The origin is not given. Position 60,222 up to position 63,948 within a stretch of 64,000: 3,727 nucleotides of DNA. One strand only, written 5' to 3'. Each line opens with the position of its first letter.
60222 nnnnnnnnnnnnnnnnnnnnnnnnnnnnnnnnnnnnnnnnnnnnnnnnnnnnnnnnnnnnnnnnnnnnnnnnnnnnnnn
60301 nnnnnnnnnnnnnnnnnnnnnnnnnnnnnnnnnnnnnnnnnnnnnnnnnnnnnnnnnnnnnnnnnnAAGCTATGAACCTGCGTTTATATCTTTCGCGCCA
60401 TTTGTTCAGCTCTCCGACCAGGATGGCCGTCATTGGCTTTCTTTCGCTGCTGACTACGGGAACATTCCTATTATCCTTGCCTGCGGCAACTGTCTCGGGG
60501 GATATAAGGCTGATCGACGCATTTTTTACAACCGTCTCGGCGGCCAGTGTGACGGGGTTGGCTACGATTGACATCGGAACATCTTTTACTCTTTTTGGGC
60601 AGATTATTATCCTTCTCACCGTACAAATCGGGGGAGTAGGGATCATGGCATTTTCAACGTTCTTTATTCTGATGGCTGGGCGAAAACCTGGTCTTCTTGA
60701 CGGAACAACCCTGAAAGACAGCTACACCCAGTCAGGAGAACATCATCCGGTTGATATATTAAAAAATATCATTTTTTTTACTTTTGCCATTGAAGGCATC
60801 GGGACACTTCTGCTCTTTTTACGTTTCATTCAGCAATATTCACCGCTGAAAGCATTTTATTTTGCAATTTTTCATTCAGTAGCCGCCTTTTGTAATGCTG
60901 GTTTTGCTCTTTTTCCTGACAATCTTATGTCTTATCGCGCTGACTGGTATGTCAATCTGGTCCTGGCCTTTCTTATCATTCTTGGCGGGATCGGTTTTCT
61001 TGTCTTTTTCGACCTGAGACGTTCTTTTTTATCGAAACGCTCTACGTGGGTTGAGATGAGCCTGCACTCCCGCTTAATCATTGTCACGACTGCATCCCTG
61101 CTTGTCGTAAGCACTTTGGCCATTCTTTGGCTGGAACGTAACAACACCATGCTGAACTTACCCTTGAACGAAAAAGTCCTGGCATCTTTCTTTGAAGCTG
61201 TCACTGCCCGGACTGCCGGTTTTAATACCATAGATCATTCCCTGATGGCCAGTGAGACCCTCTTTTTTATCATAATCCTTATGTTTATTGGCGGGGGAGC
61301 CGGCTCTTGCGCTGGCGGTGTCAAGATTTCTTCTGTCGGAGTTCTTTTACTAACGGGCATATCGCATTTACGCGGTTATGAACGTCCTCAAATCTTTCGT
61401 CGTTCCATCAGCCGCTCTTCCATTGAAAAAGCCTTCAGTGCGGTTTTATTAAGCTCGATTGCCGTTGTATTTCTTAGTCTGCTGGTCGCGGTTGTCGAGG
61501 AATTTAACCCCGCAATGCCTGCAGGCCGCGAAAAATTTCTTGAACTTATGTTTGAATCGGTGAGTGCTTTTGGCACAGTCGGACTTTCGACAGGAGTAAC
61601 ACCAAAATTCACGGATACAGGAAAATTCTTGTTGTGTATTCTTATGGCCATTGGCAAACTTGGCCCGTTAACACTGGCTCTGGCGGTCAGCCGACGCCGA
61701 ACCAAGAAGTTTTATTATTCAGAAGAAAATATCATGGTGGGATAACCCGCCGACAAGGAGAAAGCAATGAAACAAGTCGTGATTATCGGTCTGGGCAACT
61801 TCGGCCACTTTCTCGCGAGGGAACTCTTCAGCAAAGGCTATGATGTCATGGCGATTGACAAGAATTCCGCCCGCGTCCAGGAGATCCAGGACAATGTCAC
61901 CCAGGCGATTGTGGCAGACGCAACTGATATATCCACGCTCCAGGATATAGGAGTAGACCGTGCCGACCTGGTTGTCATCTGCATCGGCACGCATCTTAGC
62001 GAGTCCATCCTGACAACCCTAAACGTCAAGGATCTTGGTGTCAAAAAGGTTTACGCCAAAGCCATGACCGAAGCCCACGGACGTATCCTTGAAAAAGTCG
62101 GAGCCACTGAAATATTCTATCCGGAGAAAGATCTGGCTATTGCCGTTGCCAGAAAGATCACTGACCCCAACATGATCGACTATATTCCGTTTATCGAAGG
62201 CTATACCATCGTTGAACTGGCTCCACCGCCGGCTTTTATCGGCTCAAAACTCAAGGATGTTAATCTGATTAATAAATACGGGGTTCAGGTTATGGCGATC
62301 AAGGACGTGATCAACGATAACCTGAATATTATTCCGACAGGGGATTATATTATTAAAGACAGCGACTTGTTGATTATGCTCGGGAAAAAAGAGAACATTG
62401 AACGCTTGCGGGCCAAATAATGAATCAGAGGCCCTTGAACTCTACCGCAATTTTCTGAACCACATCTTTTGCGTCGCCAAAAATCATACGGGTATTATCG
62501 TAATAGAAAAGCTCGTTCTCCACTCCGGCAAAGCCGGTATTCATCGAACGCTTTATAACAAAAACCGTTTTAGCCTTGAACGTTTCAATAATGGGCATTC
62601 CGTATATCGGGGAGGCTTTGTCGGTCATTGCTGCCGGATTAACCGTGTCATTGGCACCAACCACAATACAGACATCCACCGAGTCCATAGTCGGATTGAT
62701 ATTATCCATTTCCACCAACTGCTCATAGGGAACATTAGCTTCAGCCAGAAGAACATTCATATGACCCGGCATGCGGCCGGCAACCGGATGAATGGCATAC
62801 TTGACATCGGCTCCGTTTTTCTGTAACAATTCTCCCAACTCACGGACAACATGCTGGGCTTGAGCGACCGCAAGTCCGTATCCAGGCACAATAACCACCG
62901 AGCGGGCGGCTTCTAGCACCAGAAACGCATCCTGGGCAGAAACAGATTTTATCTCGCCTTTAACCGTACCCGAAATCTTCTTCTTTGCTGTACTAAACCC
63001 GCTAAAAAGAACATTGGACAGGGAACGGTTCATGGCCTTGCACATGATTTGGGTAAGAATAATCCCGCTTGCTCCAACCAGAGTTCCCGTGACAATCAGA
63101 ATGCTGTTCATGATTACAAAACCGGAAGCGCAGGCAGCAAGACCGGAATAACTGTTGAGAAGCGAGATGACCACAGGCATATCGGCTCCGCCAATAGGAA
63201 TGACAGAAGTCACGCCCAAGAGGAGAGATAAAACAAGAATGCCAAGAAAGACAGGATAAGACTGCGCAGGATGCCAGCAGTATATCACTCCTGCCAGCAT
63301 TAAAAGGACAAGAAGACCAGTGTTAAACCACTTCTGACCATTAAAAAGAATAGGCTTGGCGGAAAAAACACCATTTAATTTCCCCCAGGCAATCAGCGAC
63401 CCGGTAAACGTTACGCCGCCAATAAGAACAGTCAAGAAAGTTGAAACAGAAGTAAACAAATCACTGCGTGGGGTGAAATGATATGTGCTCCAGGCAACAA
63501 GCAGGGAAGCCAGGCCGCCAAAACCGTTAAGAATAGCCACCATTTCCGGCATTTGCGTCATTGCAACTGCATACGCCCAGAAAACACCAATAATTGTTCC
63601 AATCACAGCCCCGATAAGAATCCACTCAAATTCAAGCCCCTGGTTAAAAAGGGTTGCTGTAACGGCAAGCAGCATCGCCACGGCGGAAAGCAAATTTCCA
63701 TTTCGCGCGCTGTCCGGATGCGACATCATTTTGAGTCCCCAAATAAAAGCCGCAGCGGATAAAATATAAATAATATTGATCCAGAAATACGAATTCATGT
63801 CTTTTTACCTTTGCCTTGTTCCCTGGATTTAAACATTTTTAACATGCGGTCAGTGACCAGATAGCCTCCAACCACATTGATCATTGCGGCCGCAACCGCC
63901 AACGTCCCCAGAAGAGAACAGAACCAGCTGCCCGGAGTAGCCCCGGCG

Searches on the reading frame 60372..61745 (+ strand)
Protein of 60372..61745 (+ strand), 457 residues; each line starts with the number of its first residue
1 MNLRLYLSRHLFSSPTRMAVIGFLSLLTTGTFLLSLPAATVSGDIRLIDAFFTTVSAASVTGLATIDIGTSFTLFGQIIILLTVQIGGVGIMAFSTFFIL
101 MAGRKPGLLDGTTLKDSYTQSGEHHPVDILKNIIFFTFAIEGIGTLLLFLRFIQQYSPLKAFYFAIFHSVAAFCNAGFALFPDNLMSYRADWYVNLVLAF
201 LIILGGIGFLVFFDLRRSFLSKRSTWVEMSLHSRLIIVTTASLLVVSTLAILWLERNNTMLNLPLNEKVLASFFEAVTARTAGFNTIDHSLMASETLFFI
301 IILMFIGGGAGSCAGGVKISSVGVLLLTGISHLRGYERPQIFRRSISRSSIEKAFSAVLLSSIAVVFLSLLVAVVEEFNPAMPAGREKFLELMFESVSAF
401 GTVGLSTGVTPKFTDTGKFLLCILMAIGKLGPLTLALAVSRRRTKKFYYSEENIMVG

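Call 80: search_protein_families(library=pfam, proteins=[window:60372-61745:+], max_evalue=0.00001)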
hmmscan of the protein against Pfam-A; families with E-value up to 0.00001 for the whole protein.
window:60372-61745:+ (457 aa): 1 family
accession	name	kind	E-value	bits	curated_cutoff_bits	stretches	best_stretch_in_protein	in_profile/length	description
PF02386.22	TrkH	-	8.3e-57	193.2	27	1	40-440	56-491/502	Cation transport protein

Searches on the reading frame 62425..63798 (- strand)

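Call 80: search_protein_families(library=pfam, proteins=[window:62425-63798:-], max_evalue=0.00001)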
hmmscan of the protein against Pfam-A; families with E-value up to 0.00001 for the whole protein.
window:62425-63798:- (457 aa): 1 family
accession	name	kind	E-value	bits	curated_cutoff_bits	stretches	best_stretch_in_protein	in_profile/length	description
PF02233.22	PNTB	-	2.1e-186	620.8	31.7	1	8-451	2-454/456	NAD(P) transhydrogenase beta subunit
